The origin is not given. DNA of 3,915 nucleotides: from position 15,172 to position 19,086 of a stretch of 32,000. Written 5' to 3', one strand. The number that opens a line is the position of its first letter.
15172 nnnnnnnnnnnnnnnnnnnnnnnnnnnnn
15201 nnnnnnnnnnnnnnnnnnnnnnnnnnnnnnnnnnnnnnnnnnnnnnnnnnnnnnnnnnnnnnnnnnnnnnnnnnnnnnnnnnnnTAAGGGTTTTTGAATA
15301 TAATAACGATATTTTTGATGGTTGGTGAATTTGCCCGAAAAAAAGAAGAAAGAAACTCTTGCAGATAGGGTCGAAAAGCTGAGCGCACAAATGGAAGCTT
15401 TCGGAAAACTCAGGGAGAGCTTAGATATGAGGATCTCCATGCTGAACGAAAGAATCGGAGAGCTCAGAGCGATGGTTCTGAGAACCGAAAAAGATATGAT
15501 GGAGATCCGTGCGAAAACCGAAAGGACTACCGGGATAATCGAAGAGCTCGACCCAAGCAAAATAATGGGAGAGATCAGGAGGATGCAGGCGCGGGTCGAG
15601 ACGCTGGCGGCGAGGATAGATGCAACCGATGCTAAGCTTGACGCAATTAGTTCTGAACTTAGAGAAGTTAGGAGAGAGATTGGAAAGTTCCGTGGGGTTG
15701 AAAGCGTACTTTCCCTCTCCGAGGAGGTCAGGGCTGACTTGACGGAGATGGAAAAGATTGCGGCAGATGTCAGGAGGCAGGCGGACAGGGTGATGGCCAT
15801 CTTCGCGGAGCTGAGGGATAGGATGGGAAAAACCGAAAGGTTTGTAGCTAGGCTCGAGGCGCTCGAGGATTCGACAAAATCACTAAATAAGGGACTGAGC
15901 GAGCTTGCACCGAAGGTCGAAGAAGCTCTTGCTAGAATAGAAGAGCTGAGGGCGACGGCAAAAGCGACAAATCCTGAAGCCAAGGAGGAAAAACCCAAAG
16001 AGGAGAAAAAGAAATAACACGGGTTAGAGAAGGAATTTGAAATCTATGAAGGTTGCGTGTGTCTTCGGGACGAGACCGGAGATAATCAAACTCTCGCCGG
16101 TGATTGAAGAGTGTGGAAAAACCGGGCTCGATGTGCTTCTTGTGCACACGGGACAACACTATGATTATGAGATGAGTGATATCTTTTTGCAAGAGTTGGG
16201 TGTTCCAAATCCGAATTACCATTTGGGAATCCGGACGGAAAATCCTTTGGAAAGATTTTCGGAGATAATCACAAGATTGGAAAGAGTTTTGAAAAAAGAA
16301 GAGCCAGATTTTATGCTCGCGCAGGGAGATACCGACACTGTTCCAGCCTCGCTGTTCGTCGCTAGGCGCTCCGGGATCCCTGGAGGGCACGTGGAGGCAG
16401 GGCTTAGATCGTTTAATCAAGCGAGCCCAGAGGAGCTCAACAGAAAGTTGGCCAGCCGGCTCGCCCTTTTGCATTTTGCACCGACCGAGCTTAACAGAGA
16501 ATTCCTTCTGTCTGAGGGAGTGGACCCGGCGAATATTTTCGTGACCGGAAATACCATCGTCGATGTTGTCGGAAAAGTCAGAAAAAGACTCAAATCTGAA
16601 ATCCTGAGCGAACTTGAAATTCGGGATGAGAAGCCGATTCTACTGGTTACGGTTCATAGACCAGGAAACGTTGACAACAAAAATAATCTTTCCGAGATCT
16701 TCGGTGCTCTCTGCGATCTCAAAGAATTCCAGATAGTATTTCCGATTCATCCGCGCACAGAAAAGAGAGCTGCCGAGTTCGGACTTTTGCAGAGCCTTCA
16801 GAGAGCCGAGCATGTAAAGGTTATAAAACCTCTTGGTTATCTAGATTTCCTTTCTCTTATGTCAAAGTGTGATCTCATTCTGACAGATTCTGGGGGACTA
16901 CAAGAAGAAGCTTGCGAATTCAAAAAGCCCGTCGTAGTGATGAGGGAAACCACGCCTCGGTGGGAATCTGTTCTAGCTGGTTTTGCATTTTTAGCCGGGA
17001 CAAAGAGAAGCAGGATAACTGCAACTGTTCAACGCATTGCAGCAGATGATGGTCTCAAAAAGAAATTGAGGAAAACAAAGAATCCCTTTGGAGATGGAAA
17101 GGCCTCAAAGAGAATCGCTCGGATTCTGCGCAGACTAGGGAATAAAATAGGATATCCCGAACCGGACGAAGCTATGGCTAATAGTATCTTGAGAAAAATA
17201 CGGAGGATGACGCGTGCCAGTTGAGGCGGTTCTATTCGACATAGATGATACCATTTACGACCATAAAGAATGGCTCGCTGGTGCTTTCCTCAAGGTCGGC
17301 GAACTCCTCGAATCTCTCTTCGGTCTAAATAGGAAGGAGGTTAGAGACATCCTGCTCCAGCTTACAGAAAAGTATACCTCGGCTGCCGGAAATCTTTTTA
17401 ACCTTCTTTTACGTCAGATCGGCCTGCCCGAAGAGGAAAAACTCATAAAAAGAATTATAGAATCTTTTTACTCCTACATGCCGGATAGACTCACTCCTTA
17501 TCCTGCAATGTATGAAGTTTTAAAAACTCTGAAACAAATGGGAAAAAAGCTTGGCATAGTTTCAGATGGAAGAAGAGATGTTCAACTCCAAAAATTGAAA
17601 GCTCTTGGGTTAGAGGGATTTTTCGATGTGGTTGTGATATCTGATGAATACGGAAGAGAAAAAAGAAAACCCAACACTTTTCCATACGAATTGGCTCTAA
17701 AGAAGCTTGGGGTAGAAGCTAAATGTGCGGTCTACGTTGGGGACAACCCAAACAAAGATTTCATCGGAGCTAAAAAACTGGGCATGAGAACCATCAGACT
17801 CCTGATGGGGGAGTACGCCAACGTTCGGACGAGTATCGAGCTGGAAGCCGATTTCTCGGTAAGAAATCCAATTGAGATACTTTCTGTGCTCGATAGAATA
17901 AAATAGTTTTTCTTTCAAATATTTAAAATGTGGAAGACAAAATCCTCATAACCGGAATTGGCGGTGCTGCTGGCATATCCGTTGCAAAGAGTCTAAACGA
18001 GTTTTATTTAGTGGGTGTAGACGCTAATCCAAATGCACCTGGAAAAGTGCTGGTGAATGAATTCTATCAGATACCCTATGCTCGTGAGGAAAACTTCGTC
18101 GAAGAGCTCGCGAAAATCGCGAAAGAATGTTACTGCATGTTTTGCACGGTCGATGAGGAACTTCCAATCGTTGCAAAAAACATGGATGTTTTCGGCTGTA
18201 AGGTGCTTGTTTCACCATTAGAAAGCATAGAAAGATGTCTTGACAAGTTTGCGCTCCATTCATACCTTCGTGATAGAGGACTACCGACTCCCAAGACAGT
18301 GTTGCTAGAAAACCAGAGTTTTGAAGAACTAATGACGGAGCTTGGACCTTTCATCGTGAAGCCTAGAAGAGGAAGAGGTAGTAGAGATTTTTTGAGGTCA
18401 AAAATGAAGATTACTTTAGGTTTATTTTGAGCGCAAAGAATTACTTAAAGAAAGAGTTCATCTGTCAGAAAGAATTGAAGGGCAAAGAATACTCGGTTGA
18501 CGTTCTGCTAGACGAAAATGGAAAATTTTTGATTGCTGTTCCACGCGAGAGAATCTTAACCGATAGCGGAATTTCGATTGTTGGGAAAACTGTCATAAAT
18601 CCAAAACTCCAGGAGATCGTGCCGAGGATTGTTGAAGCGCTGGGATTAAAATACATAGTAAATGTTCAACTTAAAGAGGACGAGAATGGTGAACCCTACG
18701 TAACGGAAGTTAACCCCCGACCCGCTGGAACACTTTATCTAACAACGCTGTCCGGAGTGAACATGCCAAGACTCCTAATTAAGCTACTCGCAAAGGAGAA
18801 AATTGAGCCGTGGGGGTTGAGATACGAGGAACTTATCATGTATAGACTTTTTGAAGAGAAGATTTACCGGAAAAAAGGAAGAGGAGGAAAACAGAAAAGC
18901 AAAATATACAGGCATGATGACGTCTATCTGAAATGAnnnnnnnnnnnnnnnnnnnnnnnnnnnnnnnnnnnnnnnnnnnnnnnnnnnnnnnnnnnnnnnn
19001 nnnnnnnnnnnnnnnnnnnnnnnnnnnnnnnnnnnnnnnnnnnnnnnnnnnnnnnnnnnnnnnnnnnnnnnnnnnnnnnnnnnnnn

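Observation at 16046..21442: Glycan locus coupling a processive GT2 synthase to an archaeosortase-like gene and a PIG-L deacetylase: a possible amine-bearing glycan or glycolipid acceptor for protein anchoring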

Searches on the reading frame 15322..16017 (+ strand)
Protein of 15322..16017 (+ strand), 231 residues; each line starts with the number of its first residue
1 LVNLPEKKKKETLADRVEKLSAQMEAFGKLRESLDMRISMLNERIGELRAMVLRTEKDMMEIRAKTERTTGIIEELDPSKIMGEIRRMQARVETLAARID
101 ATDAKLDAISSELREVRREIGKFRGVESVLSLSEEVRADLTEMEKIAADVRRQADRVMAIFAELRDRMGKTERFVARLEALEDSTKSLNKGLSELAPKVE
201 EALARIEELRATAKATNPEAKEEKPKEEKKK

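Call 9: search_protein_families(library=ncbifam, proteins=[window:15322-16017:+], max_evalue=1)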
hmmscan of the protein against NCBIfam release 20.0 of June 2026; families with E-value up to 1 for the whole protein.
window:15322-16017:+ (231 aa): 39 families (the best 25 are shown)
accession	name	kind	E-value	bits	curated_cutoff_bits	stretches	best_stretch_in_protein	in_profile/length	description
TIGR02168.1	SMC_prok_B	equivalog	4.9e-08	31.2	567.35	1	9-228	233-459/1181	chromosome segregation protein SMC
TIGR02169.1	SMC_prok_A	equivalog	1.5e-07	29.5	729.4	1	7-224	237-455/1165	chromosome segregation protein SMC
NF045487.1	ASRP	equivalog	6.3e-07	28.4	300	2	7-157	330-472/593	archaea-specific SMC-related protein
NF052320.1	Cbp1_fam_LP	subfamily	1.5e-05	24.7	90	2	85-219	25-152/286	Cbp1 family collagen-binding glycoprotein adhesin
TIGR04211.1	SH3_and_anchor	equivalog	3.5e-05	23.5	65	2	10-111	61-160/198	TIGR04211 family SH3 domain-containing protein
NF053563.1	Rkd4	equivalog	4.7e-05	21.7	860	1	11-205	311-505/747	arcadin-4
NF047515.1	SpiroCoCo_C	equivalog_domain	5.5e-05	22.5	125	1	82-229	144-281/313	SpiroCoCo family coiled-coil protein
NF011254.0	PRK14660.1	equivalog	5.8e-05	23.1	195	2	138-195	7-70/125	holo-[acyl-carrier-protein] synthase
NF049873.2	cytotoxin_MakE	exception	8.6e-05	21.7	360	1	22-74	149-199/352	alpha-pore-forming cytotoxin subunit MakE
NF003034.1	PRK03918.1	equivalog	8.9e-05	20.6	700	1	13-224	177-392/878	DNA double-strand break repair ATPase Rad50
NF043058.1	T4SS_LegC2C7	subfamily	0.00018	20.6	350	1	17-221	124-336/348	LegC2/C7 family Dot/Icm T4SS effector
NF041035.1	Rad50_Halo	equivalog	0.00019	19.9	1000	1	11-226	230-434/883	DNA double-strand break repair ATPase Rad50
NF002572.0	PRK02224.1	equivalog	0.00023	19.6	1087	1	8-223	227-431/888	DNA double-strand break repair ATPase Rad50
NF038218.1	IcmG_DotF_IVB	equivalog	0.00025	20.8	200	0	10-66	133-189/266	type IVB secretion system protein IcmG/DotF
TIGR04523.1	Mplasa_alph_rch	subfamily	0.00026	19.1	270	1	31-225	77-267/745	helix-rich protein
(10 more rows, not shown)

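Call 10: search_protein_families(library=pfam, proteins=[window:15322-16017:+], max_evalue=0.01)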
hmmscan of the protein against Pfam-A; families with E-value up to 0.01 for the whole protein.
window:15322-16017:+ (231 aa): 25 families
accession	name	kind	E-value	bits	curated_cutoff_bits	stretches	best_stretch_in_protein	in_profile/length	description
PF07889.17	DUF1664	-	3.6e-06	27.5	34.6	0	10-77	36-107/124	Protein of unknown function (DUF1664)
PF05531.17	NPV_P10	-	1.3e-05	26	29.8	0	86-130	21-65/75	Nucleopolyhedrovirus P10 protein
PF04108.17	ATG17_like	-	5e-05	23.4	43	1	25-210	112-295/355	Autophagy protein ATG17-like domain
PF06103.16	DUF948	-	5.5e-05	23.7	37.2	0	129-166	42-79/89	Bacterial protein of unknown function (DUF948)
PF16331.10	TolA_bind_tri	-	5.7e-05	23.6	30.1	0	13-60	2-49/76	TolA binding protein trimerisation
PF04513.17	Baculo_PEP_C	-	0.0001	22.8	38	0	76-146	16-93/140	Baculovirus polyhedron envelope protein, PEP, C terminus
PF04012.17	PspA_IM30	-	0.00024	21.2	33.9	0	9-105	92-187/220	PspA/IM30 family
PF23991.1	DUF7310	-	0.00029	21.7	40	0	84-123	24-63/83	Coiled-coil region of unknown function (DUF7310)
PF10046.14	BLOC1_2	-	0.00034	21.4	33.4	0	134-199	30-95/96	Biogenesis of lysosome-related organelles complex-1 subunit 2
PF02403.27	Seryl_tRNA_N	-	0.00037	21.1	28.2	1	31-120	15-104/108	Seryl-tRNA synthetase N-terminal domain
PF13166.12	AAA_13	-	0.00039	19.7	36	1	10-122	341-455/713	AAA domain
PF06008.19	Laminin_I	-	0.00067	19.9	34.6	0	12-112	23-118/259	Laminin Domain I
PF08653.15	DASH_Dam1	-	0.00085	19.5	26.6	0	161-193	5-37/56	DASH complex subunit Dam1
PF08702.15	Fib_alpha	-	0.00099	19.8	29.9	0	131-217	28-115/143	Fibrinogen alpha/beta chain family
PF05377.16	FlaC_arch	-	0.0015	19.3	27.8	0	91-132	1-43/55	Flagella accessory protein C (FlaC)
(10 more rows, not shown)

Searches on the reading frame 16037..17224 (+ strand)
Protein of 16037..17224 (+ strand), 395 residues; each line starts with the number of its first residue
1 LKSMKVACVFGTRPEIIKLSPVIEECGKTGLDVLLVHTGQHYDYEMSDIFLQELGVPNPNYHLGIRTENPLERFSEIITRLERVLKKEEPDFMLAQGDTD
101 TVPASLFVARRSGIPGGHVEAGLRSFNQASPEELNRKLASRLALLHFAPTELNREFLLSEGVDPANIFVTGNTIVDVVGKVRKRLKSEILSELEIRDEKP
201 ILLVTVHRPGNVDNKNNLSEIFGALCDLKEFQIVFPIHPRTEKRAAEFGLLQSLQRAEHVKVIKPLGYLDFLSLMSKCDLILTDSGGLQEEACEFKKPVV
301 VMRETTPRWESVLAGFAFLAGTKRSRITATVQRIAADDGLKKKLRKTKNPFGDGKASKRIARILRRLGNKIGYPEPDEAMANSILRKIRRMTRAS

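Call 3: search_protein_families(library=pfam, proteins=[window:16037-17224:+], max_evalue=0.01)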
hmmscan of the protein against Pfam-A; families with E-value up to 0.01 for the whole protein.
window:16037-17224:+ (395 aa): 3 families
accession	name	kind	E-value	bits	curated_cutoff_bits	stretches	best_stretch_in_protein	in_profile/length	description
PF02350.25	Epimerase_2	-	1.2e-104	350.4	30.6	1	29-365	7-347/347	UDP-N-acetylglucosamine 2-epimerase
PF04007.18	DUF354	-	0.00077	19.1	22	1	156-301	139-284/349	Protein of unknown function (DUF354)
PF13579.12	Glyco_trans_4_4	-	0.0027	18.5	29.7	1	23-172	11-157/158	Glycosyl transferase 4-like domain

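Call 4: search_protein_families(library=ncbifam, proteins=[window:16037-17224:+], max_evalue=0.01)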
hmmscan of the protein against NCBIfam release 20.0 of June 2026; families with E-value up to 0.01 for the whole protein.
window:16037-17224:+ (395 aa): 2 families
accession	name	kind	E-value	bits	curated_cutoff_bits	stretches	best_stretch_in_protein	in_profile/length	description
TIGR00236.1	wecB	equivalog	3.6e-115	385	210.15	1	4-366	1-364/366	non-hydrolyzing UDP-N-acetylglucosamine 2-epimerase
TIGR03568.1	NeuC_NnaA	equivalog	1.2e-27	96.8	235.9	1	5-364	2-365/365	UDP-N-acetylglucosamine 2-epimerase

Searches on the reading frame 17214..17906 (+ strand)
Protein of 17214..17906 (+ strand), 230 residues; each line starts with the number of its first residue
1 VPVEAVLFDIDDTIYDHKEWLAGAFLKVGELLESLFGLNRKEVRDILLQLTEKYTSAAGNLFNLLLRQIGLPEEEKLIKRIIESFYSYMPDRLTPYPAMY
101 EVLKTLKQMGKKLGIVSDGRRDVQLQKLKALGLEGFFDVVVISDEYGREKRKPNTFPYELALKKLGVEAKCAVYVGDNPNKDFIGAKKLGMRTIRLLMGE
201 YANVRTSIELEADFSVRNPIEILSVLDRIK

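Call 3: search_protein_families(library=pfam, proteins=[window:17214-17906:+], max_evalue=0.01)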
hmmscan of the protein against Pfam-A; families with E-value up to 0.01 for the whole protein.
window:17214-17906:+ (230 aa): 5 families
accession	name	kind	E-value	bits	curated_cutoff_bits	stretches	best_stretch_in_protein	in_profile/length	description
PF13419.12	HAD_2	-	1.2e-33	117.1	23.8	1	6-194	1-176/178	Haloacid dehalogenase-like hydrolase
PF00702.32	Hydrolase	-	3.2e-26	93.3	26.4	1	4-190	2-191/191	haloacid dehalogenase-like hydrolase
PF13242.12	Hydrolase_like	-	5.4e-10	39.5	22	1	151-205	3-57/75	HAD-hyrolase-like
PF12710.13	HAD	-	4.9e-05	24.3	27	1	6-143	1-130/189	haloacid dehalogenase-like hydrolase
PF13344.12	Hydrolase_6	-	0.0038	17.7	27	0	94-134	14-57/101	Haloacid dehalogenase-like hydrolase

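Call 4: search_protein_families(library=ncbifam, proteins=[window:17214-17906:+], max_evalue=0.01)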
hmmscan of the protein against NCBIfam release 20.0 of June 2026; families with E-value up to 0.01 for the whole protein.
window:17214-17906:+ (230 aa): 42 families (the best 25 are shown)
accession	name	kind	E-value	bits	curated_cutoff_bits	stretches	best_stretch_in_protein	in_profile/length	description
TIGR02253.1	CTE7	subfamily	9.7e-47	159.6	169.75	1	3-222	2-220/221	TIGR02253 family HAD-type hydrolase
NF053830.1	RUBPPhHalo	equivalog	2e-24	86.5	330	1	3-198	2-205/234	ribulose-1,5-bisphosphate 5-phosphatase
TIGR02254.1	YjjG_YfnB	equivalog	5.5e-22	78.3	159.9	1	4-196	2-196/223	YjjG family noncanonical pyrimidine nucleotidase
NF009804.0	PRK13288.1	equivalog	7.4e-21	74.6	218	1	2-228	2-212/215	pyrophosphatase PpaX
TIGR02252.1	DREG-2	subfamily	3.7e-20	72.5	155.2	1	75-194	88-202/203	HAD hydrolase, REG-2-like, family IA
TIGR01428.1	HAD_type_II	equivalog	3.1e-17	63.2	125.4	1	4-195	2-189/197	haloacid dehalogenase type II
NF006976.0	PRK09449.1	equivalog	3.1e-16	59.6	183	1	80-200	81-199/225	pyrimidine 5'-nucleotidase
TIGR01993.1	Pyr-5-nucltdase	equivalog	2.4e-15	56.8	142.9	1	5-195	2-182/183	pyrimidine 5'-nucleotidase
TIGR01454.1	AHBA_synth_RP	hypoth_equivalog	7.7e-15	55.1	246.65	1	51-225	35-202/205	AHBA synthesis associated protein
NF009695.0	PRK13222.1-2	equivalog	1.1e-14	54.5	225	1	4-226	7-222/226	phosphoglycolate phosphatase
TIGR01549.1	HAD-SF-IA-v1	subfamily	1.2e-14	54.9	23.3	1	96-190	64-149/149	HAD-IA family hydrolase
TIGR01449.2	PGP_bact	equivalog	2e-13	50.4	180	1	81-203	71-190/213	phosphoglycolate phosphatase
TIGR01509.1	HAD-SF-IA-v3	subfamily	2.5e-13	50.5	29.4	1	60-194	29-152/154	HAD-IA family hydrolase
TIGR01662.1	HAD-SF-IIIA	subfamily_domain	4.8e-12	46.2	44.6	1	84-196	15-138/141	HAD-IIIA family hydrolase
TIGR01668.1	YqeG_hyp_ppase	hypoth_equivalog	8.5e-10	38.4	89.1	1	90-195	39-134/170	YqeG family HAD IIIA-type phosphatase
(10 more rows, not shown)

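Call 43: search_solved_structures(query=window:17214-17906:+, max_evalue=0.00001)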
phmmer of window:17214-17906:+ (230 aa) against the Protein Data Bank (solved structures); distinct sequences matched with E-value up to 0.00001: 34.
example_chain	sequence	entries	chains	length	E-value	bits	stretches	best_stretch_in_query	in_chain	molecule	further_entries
2hoq_A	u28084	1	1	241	6e-24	88.6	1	3-228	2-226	Putative HAD-hydrolase PH1655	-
6q7q_A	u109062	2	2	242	2.1e-20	77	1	3-229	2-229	OE1.3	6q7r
3u26_A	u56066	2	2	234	3.5e-20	76.3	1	3-228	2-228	PF00702 domain protein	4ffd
6q7p_A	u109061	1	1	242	3.7e-20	76.2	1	4-229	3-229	OE1.2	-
6q7n_A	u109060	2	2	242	4e-20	76.1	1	3-228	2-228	BH32 | OE1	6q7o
1x42_A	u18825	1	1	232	6.4e-20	75.4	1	3-228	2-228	hypothetical protein PH0459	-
4ygq_A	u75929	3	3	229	9.7e-19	71.6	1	4-196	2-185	Hydrolase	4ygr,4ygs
6z1k_A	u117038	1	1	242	3.2e-18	69.9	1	4-229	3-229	BH32.6 protein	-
7o1d_A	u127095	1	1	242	6.6e-18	68.9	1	4-229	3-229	BH32.7 protein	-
8bp1_A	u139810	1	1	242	1.8e-17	67.4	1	25-229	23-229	BHMeHis1.0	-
9ful_A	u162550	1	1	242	1.5e-16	64.4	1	95-229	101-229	Chain A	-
9fug_A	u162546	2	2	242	1.8e-16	64.2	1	96-229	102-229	SNAr1.3 (K39A) | Chain A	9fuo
9eqd_A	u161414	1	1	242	4.9e-16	62.7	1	95-229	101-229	CT1.5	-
6z1l_A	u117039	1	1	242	1.2e-15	61.5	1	94-229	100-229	BH32.12 protein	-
8bp0_A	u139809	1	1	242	1.3e-15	61.4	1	96-229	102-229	BHMeHis1.8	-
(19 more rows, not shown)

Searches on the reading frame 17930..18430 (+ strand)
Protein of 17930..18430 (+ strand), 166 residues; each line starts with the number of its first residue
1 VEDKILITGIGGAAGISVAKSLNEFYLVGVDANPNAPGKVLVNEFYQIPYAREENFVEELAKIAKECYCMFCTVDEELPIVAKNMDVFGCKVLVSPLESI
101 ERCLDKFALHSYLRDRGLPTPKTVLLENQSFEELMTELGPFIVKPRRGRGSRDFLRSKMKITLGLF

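Call 3: search_protein_families(library=pfam, proteins=[window:17930-18430:+], max_evalue=0.01)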
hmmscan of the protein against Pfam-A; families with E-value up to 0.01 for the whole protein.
window:17930-18430:+ (166 aa): 2 families
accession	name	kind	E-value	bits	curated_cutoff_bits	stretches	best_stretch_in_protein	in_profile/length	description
PF21360.3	PylC-like_N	-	1.2e-08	35.4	27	1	6-92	2-95/96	PylC-like, N-terminal domain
PF02655.19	ATP-grasp_3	-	0.0002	21.9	23.2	1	103-153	1-46/160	ATP-grasp domain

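Call 4: search_protein_families(library=ncbifam, proteins=[window:17930-18430:+], max_evalue=0.01)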
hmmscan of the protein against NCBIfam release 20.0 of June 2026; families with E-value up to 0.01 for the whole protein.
window:17930-18430:+ (166 aa): 13 families
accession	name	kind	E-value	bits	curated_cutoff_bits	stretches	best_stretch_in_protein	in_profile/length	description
NF009402.0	PRK12767.1-1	equivalog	7.1e-23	80.9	218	1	3-155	3-165/329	carbamoyl phosphate synthase-like protein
NF009405.0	PRK12767.1-4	equivalog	2e-18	66.5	390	1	23-159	25-165/320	carbamoyl phosphate synthase-like protein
NF009406.0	PRK12767.1-5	equivalog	1.5e-14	53.8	271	1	5-153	5-163/327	carbamoyl phosphate synthase-like protein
NF009403.0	PRK12767.1-2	equivalog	7.5e-13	48.4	286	1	4-166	2-171/342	carbamoyl phosphate synthase-like protein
NF009404.0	PRK12767.1-3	equivalog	1.3e-12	47.3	316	1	27-151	28-159/344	carbamoyl phosphate synthase-like protein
TIGR00768.1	rimK_fam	subfamily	8.7e-09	35.1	143.4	1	79-149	62-133/276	RimK family alpha-L-glutamate ligase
TIGR02144.1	LysX_arch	equivalog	1e-07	31.4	275.6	1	79-149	62-133/281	lysine biosynthesis protein LysX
NF040720.1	MptN_Meth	equivalog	1.1e-06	27.9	350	1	83-158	80-155/291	tetrahydromethanopterin:alpha-L-glutamate ligase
NF002563.0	PRK02186.1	subfamily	4.7e-05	21.8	625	1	97-151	99-155/890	argininosuccinate lyase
NF005315.0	PRK06849.1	equivalog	0.00056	19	406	1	41-148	47-162/389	hypothetical protein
NF002378.0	PRK01372.1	subfamily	0.002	16.9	243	1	89-148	84-144/305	D-alanine--D-alanine ligase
NF053643.1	Ddl_archaea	equivalog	0.0057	15.7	500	1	89-153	90-154/367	putative pseudomurein biosynthesis ATP-grasp protein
TIGR04356.1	grasp_GAK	hypoth_equivalog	0.0099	15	300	0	87-145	82-140/287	GAK system ATP-grasp enzyme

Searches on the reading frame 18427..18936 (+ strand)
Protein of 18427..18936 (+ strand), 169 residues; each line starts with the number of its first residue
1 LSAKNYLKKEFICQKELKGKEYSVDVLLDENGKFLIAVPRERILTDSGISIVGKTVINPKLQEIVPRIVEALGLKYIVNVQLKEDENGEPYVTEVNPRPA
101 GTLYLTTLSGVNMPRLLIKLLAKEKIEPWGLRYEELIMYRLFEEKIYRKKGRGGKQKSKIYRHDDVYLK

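Call 3: search_protein_families(library=pfam, proteins=[window:18427-18936:+], max_evalue=0.01)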
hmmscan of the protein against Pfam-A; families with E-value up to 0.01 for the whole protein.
window:18427-18936:+ (169 aa): 4 families
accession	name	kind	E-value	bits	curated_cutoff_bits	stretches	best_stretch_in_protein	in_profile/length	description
PF15632.11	ATPgrasp_Ter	-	6.3e-28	97.6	29.1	1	10-124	4-111/131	ATP-grasp in the biosynthetic pathway with Ter operon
PF02655.19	ATP-grasp_3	-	1.8e-09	38.3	23.2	1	9-102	61-160/160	ATP-grasp domain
PF13535.11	ATP-grasp_4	-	4.7e-08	33.2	27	1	7-103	51-156/160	ATP-grasp domain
PF07478.18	Dala_Dala_lig_C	-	0.002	18.1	24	0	57-102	134-179/204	D-ala D-ala ligase C-terminus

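Call 4: search_protein_families(library=ncbifam, proteins=[window:18427-18936:+], max_evalue=0.01)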
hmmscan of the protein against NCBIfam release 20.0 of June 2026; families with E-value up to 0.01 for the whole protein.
window:18427-18936:+ (169 aa): 12 families
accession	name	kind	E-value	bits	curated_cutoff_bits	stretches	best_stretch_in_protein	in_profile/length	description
NF009405.0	PRK12767.1-4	equivalog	6.4e-23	81.2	390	1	8-148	176-316/320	carbamoyl phosphate synthase-like protein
NF009402.0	PRK12767.1-1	equivalog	4.6e-15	55.3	218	1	18-147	196-323/329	carbamoyl phosphate synthase-like protein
NF009403.0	PRK12767.1-2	equivalog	9.4e-15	54.6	286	2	4-72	172-239/342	carbamoyl phosphate synthase-like protein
NF009406.0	PRK12767.1-5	equivalog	4.8e-12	45.6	271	1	8-144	180-316/327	carbamoyl phosphate synthase-like protein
NF009404.0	PRK12767.1-3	equivalog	4e-11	42.4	316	1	9-132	195-317/344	carbamoyl phosphate synthase-like protein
NF053643.1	Ddl_archaea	equivalog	3e-06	26.5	500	1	56-120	228-294/367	putative pseudomurein biosynthesis ATP-grasp protein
NF005315.0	PRK06849.1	equivalog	1.2e-05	24.6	406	1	9-139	186-313/389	hypothetical protein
TIGR01369.1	CPSaseII_lrg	equivalog_domain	2.8e-05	21.9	1027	1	56-130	799-873/1052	carbamoyl-phosphate synthase (glutamine-hydrolyzing) large subunit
NF003671.0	PRK05294.1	equivalog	0.00015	19.5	599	1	57-132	797-872/1058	carbamoyl-phosphate synthase large subunit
NF002563.0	PRK02186.1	subfamily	0.00058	18.2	625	1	4-108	175-286/890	argininosuccinate lyase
TIGR01205.1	D_ala_D_alaTIGR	subfamily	0.0057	15.7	245.65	0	58-102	246-290/318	D-alanine--D-alanine ligase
NF040722.1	MfnD_Meth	equivalog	0.0084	15.6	400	1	5-125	155-276/288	tyramine--L-glutamate ligase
